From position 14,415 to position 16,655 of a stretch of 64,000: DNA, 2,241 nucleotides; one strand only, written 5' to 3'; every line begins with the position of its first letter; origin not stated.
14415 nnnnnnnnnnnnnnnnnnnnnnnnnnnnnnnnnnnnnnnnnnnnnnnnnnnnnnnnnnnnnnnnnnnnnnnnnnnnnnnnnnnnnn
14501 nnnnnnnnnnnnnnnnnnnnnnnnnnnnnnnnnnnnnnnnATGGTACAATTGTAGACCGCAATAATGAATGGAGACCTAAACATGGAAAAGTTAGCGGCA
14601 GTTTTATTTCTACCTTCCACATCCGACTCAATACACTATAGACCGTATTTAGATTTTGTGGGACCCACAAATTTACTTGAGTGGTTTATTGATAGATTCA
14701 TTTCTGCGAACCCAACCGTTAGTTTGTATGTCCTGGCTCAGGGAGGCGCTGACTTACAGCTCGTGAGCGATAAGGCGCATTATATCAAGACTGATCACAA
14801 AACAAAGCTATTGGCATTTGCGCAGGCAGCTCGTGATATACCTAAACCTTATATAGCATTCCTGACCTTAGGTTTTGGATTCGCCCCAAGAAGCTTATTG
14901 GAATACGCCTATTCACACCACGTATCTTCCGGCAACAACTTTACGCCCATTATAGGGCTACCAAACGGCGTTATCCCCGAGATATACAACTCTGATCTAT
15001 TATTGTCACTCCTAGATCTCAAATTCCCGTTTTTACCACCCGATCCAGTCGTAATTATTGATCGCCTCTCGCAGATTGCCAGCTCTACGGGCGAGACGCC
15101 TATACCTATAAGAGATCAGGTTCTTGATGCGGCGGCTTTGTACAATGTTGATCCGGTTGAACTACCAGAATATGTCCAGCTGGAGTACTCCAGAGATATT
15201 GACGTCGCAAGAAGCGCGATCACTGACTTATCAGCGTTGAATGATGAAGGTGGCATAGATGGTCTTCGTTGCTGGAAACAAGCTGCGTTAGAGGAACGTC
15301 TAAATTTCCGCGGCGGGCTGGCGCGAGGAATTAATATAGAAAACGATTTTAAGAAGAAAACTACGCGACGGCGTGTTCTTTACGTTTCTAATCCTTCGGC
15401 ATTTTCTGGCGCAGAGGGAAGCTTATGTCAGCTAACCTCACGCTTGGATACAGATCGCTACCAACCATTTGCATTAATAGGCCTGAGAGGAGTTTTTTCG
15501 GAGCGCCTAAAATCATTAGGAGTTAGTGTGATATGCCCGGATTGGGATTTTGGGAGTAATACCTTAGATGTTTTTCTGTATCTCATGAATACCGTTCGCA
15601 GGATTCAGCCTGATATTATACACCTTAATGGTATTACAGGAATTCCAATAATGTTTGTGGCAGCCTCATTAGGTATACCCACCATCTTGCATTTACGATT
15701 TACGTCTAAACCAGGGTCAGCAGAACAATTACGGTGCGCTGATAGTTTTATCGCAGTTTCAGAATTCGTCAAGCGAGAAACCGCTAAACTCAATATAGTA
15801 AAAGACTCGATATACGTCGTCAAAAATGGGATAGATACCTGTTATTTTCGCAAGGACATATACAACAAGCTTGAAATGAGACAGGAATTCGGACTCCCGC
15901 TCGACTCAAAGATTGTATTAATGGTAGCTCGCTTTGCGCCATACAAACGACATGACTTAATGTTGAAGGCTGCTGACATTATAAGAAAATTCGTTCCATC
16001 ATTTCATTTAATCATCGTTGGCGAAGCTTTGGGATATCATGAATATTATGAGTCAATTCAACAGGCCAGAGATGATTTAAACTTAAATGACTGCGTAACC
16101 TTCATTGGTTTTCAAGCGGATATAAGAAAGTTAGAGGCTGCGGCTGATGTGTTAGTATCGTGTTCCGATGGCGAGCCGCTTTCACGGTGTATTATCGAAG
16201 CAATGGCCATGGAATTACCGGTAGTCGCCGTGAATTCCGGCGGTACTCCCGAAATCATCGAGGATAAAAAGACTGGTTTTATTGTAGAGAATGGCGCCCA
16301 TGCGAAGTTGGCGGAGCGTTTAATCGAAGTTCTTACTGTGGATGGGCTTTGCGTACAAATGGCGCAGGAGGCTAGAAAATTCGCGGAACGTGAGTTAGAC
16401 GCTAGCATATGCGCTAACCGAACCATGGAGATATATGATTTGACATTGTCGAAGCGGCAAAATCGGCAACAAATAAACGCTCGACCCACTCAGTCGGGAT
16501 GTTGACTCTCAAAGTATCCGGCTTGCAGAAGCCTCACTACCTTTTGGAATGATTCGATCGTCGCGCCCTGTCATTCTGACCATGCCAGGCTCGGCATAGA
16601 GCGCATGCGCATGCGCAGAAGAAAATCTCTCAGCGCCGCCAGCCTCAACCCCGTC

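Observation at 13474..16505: Candidate undescribed cassette: exported six-cysteine peptide + CxxC oxidoreductase + unusual glycosyltransferase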

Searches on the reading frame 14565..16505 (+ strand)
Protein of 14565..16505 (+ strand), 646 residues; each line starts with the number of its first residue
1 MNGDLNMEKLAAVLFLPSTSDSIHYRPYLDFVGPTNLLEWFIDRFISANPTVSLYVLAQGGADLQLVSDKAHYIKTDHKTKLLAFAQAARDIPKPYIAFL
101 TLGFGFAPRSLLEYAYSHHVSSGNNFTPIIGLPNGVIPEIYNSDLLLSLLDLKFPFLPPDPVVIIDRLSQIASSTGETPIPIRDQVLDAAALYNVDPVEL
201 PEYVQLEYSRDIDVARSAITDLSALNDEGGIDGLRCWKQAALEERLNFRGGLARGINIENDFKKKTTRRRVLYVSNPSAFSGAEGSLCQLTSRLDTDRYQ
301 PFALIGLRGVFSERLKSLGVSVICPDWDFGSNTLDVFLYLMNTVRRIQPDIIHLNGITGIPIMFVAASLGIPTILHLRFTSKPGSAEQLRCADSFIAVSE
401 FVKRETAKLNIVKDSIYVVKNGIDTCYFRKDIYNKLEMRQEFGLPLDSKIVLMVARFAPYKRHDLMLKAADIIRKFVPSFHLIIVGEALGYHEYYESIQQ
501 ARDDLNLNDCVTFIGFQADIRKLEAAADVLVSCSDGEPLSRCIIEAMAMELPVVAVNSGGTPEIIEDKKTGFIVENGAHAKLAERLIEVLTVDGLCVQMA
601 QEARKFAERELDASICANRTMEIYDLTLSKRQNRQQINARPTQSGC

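Call 3: search_protein_families(library=pfam, proteins=[window:14565-16505:+], max_evalue=0.1)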
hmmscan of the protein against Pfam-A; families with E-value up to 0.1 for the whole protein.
window:14565-16505:+ (646 aa): 6 families
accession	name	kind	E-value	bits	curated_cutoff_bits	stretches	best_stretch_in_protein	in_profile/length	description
PF00534.26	Glycos_transf_1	-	1.3e-36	126.2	26.4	1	436-605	3-171/172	Glycosyl transferases group 1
PF13692.12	Glyco_trans_1_4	-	6.3e-30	104.7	27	1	449-591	2-141/142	Glycosyl transferases group 1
PF13439.12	Glyco_transf_4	-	1.6e-11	44.9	28.5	1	322-425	46-168/170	Glycosyltransferase Family 4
PF13579.12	Glyco_trans_4_4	-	0.00034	21.4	29.7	1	332-422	55-158/158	Glycosyl transferase 4-like domain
PF20706.3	GT4-conflict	-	0.019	14.4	26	1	448-569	197-324/385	Family 4 Glycosyltransferase in conflict systems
PF13477.12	Glyco_trans_4_2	-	0.039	14.6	23.4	1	315-370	40-97/139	Glycosyl transferase 4-like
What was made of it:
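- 15366..16505 (+): GT4 (GT-B) glycosyltransferase domain with E-x7-E at 16173-16199. Pfam PF00534 at 126 bits (call 3).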

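Call 4: search_protein_families(library=ncbifam, proteins=[window:14565-16505:+], max_evalue=0.1)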
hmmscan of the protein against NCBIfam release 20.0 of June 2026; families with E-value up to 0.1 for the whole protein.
window:14565-16505:+ (646 aa): 44 families (the best 25 are shown)
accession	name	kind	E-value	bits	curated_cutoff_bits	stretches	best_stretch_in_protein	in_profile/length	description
TIGR03088.1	stp2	hypoth_equivalog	5.8e-36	124.3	409.05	1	281-627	14-373/374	TIGR03088 family PEP-CTERM/XrtA system glycosyltransferase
TIGR03999.1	thiol_BshA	equivalog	2.1e-33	115.8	273.7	1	392-625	145-371/375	N-acetyl-alpha-D-glucosaminyl L-malate synthase BshA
NF041876.1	EPS_EpsE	equivalog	2.2e-30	106.2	400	1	407-618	178-387/389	exopolysaccharide biosynthesis GT4 family glycosyltransferase EpsE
TIGR02149.1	glgA_Coryne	subfamily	4.9e-24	85.2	302.4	1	389-625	142-388/391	glycogen synthase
TIGR04157.1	glyco_rSAM_CFB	subfamily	1.8e-21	76.6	400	1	386-620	164-402/406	TIGR04157 family glycosyltransferase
TIGR03449.1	mycothiol_MshA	equivalog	7.5e-21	74.5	462.5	1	410-625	184-401/406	D-inositol-3-phosphate glycosyltransferase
TIGR04063.1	stp3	hypoth_equivalog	2.4e-20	72.8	442.05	1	388-626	154-394/397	TIGR04063 family PEP-CTERM/XrtA system glycosyltransferase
NF047684.1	TeichurnBiosyTuaC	equivalog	1.9e-18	66.6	550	1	389-625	162-387/391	teichuronic acid biosynthesis protein TuaC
NF038295.1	EPS_HpsP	equivalog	7.1e-18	64.8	550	1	429-625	188-385/388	hormogonium polysaccharide biosynthesis glycosyltransferase HpsP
NF053787.1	GlcN_PG_synth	equivalog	1.5e-17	63.5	480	1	393-624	145-356/361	N-acetylglucosaminyl phosphatidylglycerol synthase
NF047880.1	glyco_SdgA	exception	2.2e-15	56.2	800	1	447-615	314-479/488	serine-aspartate repeat adhesin O-glycosyltransferase SdgA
NF041010.1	glycosy_Agl16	equivalog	2e-14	53.2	575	1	390-624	132-348/352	glycosylation protein Agl16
TIGR04047.1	MSMEG_0565_glyc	hypoth_equivalog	3.2e-14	52.8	259.85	1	389-624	136-371/373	MSMEG_0565 family glycosyltransferase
NF038229.1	Glyco4_Geo_Pelo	equivalog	3.5e-14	52.6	400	1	342-627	49-336/338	GPMC system family 4 glycosyltransferase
NF012028.0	PRK15484.1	subfamily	2.3e-13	50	618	1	393-607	141-358/380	lipopolysaccharide N-acetylglucosaminyltransferase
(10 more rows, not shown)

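Call 6: find_homologous_proteins(query=window:14565-16505:+)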
Query window:14565-16505:+ (646 aa): 78 proteins with E <= 0.001 among 8000 candidates.
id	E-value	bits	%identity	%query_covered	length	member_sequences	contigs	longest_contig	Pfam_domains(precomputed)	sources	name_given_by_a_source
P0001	0.0e+0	1221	87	97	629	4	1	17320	PF00534.27,PF13439.13,PF13692.13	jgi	jgi:glycosyltransferase involved in cell wall biosynthesis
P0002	0.0e+0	1111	78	99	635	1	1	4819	PF00534.27,PF13439.13,PF13692.13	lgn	-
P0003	3.3e-167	576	44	99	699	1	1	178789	PF00534.27,PF13579.13,PF13439.13,PF13692.13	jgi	jgi:L-malate glycosyltransferase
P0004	2.5e-145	504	40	96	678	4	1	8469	PF00534.27,PF13579.13,PF13439.13,PF13692.13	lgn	-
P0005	6.5e-145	502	39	95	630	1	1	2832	PF00534.27,PF13579.13,PF13439.13,PF20706.4,PF13692.13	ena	-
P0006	1.7e-144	501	41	96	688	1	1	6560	PF00534.27,PF13579.13,PF13439.13,PF13692.13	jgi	jgi:glycosyltransferase involved in cell wall biosynthesis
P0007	7.4e-144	499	40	96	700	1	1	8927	PF00534.27,PF13579.13,PF13439.13,PF20706.4,PF13692.13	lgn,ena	-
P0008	8.9e-144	498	40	98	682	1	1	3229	PF00534.27,PF13579.13,PF13439.13,PF13692.13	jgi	jgi:glycosyltransferase involved in cell wall biosynthesis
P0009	4.0e-143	496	41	97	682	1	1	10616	PF00534.27,PF13579.13,PF13439.13,PF20706.4,PF13692.13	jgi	jgi:glycosyltransferase involved in cell wall biosynthesis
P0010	4.1e-135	470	39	98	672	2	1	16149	PF00534.27,PF13579.13,PF13439.13,PF20706.4,PF13692.13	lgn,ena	-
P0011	2.2e-129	451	40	96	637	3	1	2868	PF00534.27,PF13524.13,PF13439.13,PF20706.4,PF13692.13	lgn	-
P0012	2.0e-122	428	36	98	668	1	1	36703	PF00534.27,PF13439.13,PF20706.4,PF13692.13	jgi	jgi:glycosyltransferase involved in cell wall biosynthesis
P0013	5.2e-111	390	35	96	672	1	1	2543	PF00534.27,PF13579.13,PF13439.13,PF20706.4,PF13692.13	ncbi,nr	ncbi:MAG TPA: glycosyltransferase family 4 protein [Pyrinomonadaceae bacterium]|nr:glycosyltransfera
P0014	1.2e-107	379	36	91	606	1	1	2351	PF00534.27,PF13579.13,PF13439.13,PF20706.4,PF13692.13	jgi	jgi:glycosyltransferase involved in cell wall biosynthesis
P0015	2.4e-107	378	34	96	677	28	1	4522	PF00534.27,PF13579.13,PF13439.13,PF20706.4,PF13692.13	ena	-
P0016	2.7e-107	378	35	96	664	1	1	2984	PF00534.27,PF13439.13,PF20706.4,PF13692.13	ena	-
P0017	2.7e-106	375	35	96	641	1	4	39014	PF00534.27,PF13439.13,PF20706.4,PF13692.13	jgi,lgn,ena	jgi:glycosyltransferase involved in cell wall biosynthesis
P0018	5.7e-106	374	34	96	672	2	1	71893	PF00534.27,PF13579.13,PF13439.13,PF20706.4,PF13692.13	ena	-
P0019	4.0e-105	371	34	95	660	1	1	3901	PF00534.27,PF13579.13,PF13439.13,PF20706.4,PF13692.13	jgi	jgi:glycosyltransferase involved in cell wall biosynthesis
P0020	6.4e-97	344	35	96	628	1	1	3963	PF00534.27,PF13579.13,PF13439.13,PF20706.4,PF13692.13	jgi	jgi:glycosyltransferase involved in cell wall biosynthesis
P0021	8.1e-95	337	35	82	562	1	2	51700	PF00534.27,PF13579.13,PF13439.13,PF13692.13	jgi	jgi:glycosyltransferase involved in cell wall biosynthesis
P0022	1.7e-93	332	39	70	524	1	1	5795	PF00534.27,PF13579.13,PF13439.13,PF13692.13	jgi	jgi:glycosyltransferase involved in cell wall biosynthesis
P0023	6.7e-91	324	32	96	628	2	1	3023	PF00534.27,PF13579.13,PF13439.13,PF20706.4,PF13692.13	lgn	-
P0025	1.4e-83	300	39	66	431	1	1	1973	PF00534.27,PF13579.13,PF13524.13,PF13439.13,PF20706.4,PF13692.13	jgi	jgi:glycosyltransferase involved in cell wall biosynthesis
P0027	4.3e-53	199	29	56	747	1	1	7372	PF00534.27,PF13477.13,PF13579.13,PF13524.13,PF13439.13,PF13692.13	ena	-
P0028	6.4e-47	179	37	48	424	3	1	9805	PF00534.27,PF13579.13,PF13524.13,PF13439.13,PF20706.4,PF13692.13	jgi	jgi:glycosyltransferase involved in cell wall biosynthesis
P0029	5.7e-28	116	30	27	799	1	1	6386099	PF00534.27,PF13477.13,PF13579.13,PF13524.13,PF13439.13,PF20706.4,PF13692.13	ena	-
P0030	1.7e-22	98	27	51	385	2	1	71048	PF00534.27,PF13579.13,PF13524.13,PF13439.13,PF13692.13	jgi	jgi:glycosyltransferase involved in cell wall biosynthesis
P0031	5.2e-19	86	26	50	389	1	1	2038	PF00534.27,PF13477.13,PF13579.13,PF13524.13,PF13439.13,PF20706.4,PF13692.13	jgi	jgi:glycosyltransferase involved in cell wall biosynthesis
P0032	2.1e-18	84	26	50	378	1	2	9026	PF00534.27,PF13579.13,PF13439.13,PF13692.13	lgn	-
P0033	4.7e-18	83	27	51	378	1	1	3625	PF00534.27,PF13579.13,PF13439.13,PF13692.13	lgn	-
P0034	5.8e-18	83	26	51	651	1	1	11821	PF00534.27,PF01522.27,PF13579.13,PF13439.13,PF13692.13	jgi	jgi:glycosyltransferase involved in cell wall biosynthesis/peptidoglycan/xylan/chitin deacetylase (P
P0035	3.5e-17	80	29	55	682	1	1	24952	PF10111.15,PF13641.13,PF00534.27,PF13477.13,PF13579.13,PF13524.13,PF13439.13,PF00535.33,PF20706.4,PF13692.13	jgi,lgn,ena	-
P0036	6.0e-16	76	28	36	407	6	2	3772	PF00534.27,PF13524.13,PF13439.13,PF20706.4,PF13692.13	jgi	-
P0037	6.7e-16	76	26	55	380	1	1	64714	PF00534.27,PF13477.13,PF13579.13,PF13439.13,PF13692.13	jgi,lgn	jgi:glycosyltransferase involved in cell wall biosynthesis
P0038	9.8e-16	76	25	47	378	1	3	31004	PF00534.27,PF13579.13,PF13439.13,PF13692.13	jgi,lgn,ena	-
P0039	1.1e-15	75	31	33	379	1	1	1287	PF00534.27,PF20706.4,PF13692.13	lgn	-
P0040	3.7e-15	74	24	50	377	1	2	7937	PF00534.27,PF13579.13,PF13439.13,PF13692.13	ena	-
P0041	3.7e-15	74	24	50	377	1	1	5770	PF00534.27,PF13579.13,PF13439.13,PF13692.13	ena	-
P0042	4.7e-15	73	27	44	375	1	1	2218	PF00534.27,PF13579.13,PF13524.13,PF13439.13,PF20706.4,PF13692.13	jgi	jgi:glycosyltransferase involved in cell wall biosynthesis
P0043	4.9e-15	73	24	50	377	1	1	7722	PF00534.27,PF13579.13,PF13439.13,PF13692.13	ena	-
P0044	9.6e-15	72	24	53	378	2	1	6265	PF00534.27,PF13579.13,PF13439.13,PF13692.13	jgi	jgi:glycosyltransferase involved in cell wall biosynthesis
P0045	3.9e-14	70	24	47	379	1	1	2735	PF00534.27,PF13579.13,PF13439.13,PF13692.13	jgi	jgi:glycosyltransferase involved in cell wall biosynthesis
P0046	5.4e-14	70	29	36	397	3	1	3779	PF00534.27,PF13579.13,PF13524.13,PF13439.13,PF20706.4,PF13692.13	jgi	-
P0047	1.6e-13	68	28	34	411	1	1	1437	PF00534.27,PF13579.13,PF13524.13,PF13439.13,PF20706.4,PF13692.13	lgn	-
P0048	2.9e-13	67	29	49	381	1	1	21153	PF00534.27,PF13579.13,PF13524.13,PF13439.13,PF20706.4,PF13692.13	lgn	-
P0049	6.8e-13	66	31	29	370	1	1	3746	PF00534.27,PF13579.13,PF13524.13,PF13439.13,PF13692.13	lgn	-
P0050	1.8e-12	65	24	55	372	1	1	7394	PF00534.27,PF13579.13,PF13439.13,PF20706.4,PF13692.13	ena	-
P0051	2.1e-12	65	31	29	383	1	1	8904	PF00534.27,PF13579.13,PF13439.13,PF13692.13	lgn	-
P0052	6.9e-11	60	27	45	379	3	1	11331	PF00534.27,PF13579.13,PF13524.13,PF13439.13,PF20706.4,PF13692.13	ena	-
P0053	9.0e-11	59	28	42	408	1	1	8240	PF00534.27,PF13439.13,PF13692.13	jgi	jgi:glycogen synthase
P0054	2.6e-10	58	31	24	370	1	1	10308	PF00534.27,PF13579.13,PF13439.13,PF20706.4,PF13692.13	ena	-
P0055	2.9e-10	57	26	36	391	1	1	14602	PF00534.27,PF13579.13,PF13439.13,PF20706.4,PF13692.13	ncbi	-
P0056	1.6e-9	55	30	38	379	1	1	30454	PF00534.27,PF13579.13,PF13524.13,PF13439.13,PF13692.13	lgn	-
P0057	2.9e-9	54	28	43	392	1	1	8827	PF00534.27,PF13579.13,PF08323.18,PF13524.13,PF13439.13,PF20706.4,PF13692.13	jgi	jgi:alpha-maltose-1-phosphate synthase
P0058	3.4e-9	54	22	56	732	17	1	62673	PF04230.20,PF00534.27,PF13477.13,PF13579.13,PF13439.13,PF13692.13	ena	-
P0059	9.3e-9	53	27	37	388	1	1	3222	PF00534.27,PF13579.13,PF13524.13,PF13439.13,PF20706.4,PF13692.13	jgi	-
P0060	1.3e-8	52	26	48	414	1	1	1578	PF00534.27,PF13579.13,PF13439.13,PF20706.4,PF13692.13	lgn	-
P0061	5.1e-8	50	25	40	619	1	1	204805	PF00534.27,PF13477.13,PF13579.13,PF13439.13,PF02397.23,PF20706.4,PF13692.13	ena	-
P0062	1.1e-7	49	26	37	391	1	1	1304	PF00534.27,PF13439.13,PF20706.4,PF13692.13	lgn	-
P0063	1.6e-7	48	23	51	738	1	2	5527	PF04230.20,PF00534.27,PF13477.13,PF13579.13,PF13439.13,PF13692.13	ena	-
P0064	5.6e-7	47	22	48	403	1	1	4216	PF00534.27,PF13579.13,PF13439.13,PF13692.13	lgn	-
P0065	6.1e-7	47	29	36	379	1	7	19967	PF00534.27,PF13579.13,PF13524.13,PF13439.13,PF20706.4,PF13692.13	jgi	jgi:alpha-maltose-1-phosphate synthase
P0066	4.1e-6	44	25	44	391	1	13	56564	PF00534.27,PF13439.13,PF13692.13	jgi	jgi:glycosyltransferase involved in cell wall biosynthesis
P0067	4.3e-6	44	24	48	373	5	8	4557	PF00534.27,PF13477.13,PF13579.13,PF13439.13,PF13692.13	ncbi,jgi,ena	jgi:glycosyltransferase involved in cell wall biosynthesis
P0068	6.9e-6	43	25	50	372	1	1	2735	PF00534.27,PF13579.13,PF13439.13,PF13692.13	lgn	-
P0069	1.9e-5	42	27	39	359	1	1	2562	PF00534.27,PF13579.13,PF13439.13,PF13692.13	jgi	jgi:glycosyltransferase involved in cell wall biosynthesis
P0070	2.5e-5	41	30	25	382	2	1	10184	PF00534.27,PF13439.13,PF13692.13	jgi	jgi:L-malate glycosyltransferase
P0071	3.5e-5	41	23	55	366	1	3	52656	PF00534.27,PF13477.13,PF13439.13,PF13692.13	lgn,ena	-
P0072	3.7e-5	41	28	34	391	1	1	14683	PF00534.27,PF13524.13,PF13439.13,PF13692.13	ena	-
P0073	9.5e-5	39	26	24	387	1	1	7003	PF00534.27,PF13477.13,PF13579.13,PF13439.13,PF20706.4,PF13692.13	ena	-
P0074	1.0e-4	39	23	37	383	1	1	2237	PF00534.27,PF13579.13,PF13524.13,PF13439.13,PF20706.4,PF13692.13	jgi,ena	-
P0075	1.6e-4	39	29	37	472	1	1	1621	PF00534.27,PF13439.13,PF13692.13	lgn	-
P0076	2.0e-4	38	27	33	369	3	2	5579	PF00534.27,PF13579.13,PF13439.13,PF20706.4,PF13692.13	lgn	-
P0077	3.0e-4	38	27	40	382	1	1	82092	PF00534.27,PF13579.13,PF13524.13,PF13439.13,PF20706.4,PF13692.13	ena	-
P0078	4.9e-4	37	28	34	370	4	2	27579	PF00534.27,PF13579.13,PF13439.13,PF20706.4,PF13692.13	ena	-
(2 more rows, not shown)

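Call 8: find_encoding_contigs(protein=P0001, flank=8000, max_places=3)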
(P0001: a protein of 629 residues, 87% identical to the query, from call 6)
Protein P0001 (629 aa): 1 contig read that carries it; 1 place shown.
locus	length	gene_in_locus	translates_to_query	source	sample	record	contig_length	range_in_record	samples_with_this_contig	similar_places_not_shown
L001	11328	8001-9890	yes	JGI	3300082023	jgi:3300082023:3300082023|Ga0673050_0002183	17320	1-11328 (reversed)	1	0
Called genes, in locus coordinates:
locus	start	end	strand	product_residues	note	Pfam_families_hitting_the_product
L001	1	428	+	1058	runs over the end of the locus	PF04392:ABC_sub_bind, PF08447:PAS_3, PF08448:PAS_4, PF00989:PAS, PF08448:PAS_4, PF08447:PAS_3, PF13426:PAS_9, PF00512:HisKA, +5 more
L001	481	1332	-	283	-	PF02687:FtsX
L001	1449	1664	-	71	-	PF02687:FtsX (weak)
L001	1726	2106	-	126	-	-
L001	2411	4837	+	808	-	PF12704:MacB_PCD, PF02687:FtsX, PF12704:MacB_PCD, PF02687:FtsX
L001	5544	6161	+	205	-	PF04542:Sigma70_r2, PF08281:Sigma70_r4_2, PF04545:Sigma70_r4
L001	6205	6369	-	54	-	-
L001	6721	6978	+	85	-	-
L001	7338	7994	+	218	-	-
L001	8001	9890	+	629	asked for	PF13439:Glyco_transf_4, PF00534:Glycos_transf_1, PF13692:Glyco_trans_1_4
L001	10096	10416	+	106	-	PF01527:HTH_Tnp_1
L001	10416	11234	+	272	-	PF13276:HTH_21, PF00665:rve, PF13683:rve_3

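Call 9: find_encoding_contigs(protein=P0003, flank=8000, max_places=3)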
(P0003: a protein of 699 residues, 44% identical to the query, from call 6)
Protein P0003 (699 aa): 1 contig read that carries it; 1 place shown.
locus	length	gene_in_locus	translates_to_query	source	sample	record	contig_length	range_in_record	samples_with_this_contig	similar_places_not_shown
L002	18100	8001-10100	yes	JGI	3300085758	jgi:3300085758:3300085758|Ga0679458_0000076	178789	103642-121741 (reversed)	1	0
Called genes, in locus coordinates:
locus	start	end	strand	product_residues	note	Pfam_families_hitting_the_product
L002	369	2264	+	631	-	-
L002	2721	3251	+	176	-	PF00578:AhpC-TSA (weak)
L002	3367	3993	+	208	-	PF11138:DUF2911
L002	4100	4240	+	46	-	-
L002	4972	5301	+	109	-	-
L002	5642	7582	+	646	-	PF02543:Carbam_trans_N, PF16861:Carbam_trans_C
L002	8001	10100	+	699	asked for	PF13439:Glyco_transf_4, PF13579:Glyco_trans_4_4, PF00534:Glycos_transf_1, PF13692:Glyco_trans_1_4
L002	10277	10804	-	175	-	-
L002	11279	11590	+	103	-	-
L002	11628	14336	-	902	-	PF13588:HSDR_N_2 (weak)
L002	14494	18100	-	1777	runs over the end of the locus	PF01580:FtsK_SpoIIIE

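Call 21: find_encoding_contigs(protein=P0018, flank=8000, max_places=2)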
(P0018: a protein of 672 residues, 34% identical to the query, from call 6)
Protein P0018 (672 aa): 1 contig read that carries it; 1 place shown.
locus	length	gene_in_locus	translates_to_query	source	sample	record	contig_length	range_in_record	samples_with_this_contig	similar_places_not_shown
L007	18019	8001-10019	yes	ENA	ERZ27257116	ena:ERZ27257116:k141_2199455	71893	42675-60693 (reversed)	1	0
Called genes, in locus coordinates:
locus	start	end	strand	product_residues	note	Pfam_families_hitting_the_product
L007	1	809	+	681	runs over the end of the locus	PF13439:Glyco_transf_4, PF13579:Glyco_trans_4_4 (weak), PF20706:GT4-conflict (weak), PF00534:Glycos_transf_1, PF13692:Glyco_trans_1_4, PF13524:Glyco_trans_1_2 (weak)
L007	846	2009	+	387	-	PF00158:Sigma54_activat, PF14532:Sigma54_activ_2, PF07724:AAA_2 (weak), PF07728:AAA_5 (weak), PF25601:AAA_lid_14, PF02954:HTH_8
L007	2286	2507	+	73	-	-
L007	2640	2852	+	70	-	-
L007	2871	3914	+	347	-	PF08443:RimK (faint)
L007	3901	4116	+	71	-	-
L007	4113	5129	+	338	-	PF13186:SPASM (weak)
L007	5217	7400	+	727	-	PF03412:Peptidase_C39, PF13529:Peptidase_C39_2 (faint), PF00664:ABC_membrane, PF00005:ABC_tran, PF02463:SMC_N (faint)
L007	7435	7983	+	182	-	-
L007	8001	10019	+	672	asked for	PF13579:Glyco_trans_4_4 (faint), PF13439:Glyco_transf_4, PF20706:GT4-conflict, PF00534:Glycos_transf_1, PF13692:Glyco_trans_1_4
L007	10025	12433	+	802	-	PF12704:MacB_PCD, PF02687:FtsX, PF12704:MacB_PCD, PF02687:FtsX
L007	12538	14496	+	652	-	PF05050:Methyltransf_21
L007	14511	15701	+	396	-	-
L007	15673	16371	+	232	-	PF02463:SMC_N (faint), PF00005:ABC_tran, PF13304:AAA_21 (faint)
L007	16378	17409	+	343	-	-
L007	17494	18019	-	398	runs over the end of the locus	PF13646:HEAT_2 (faint)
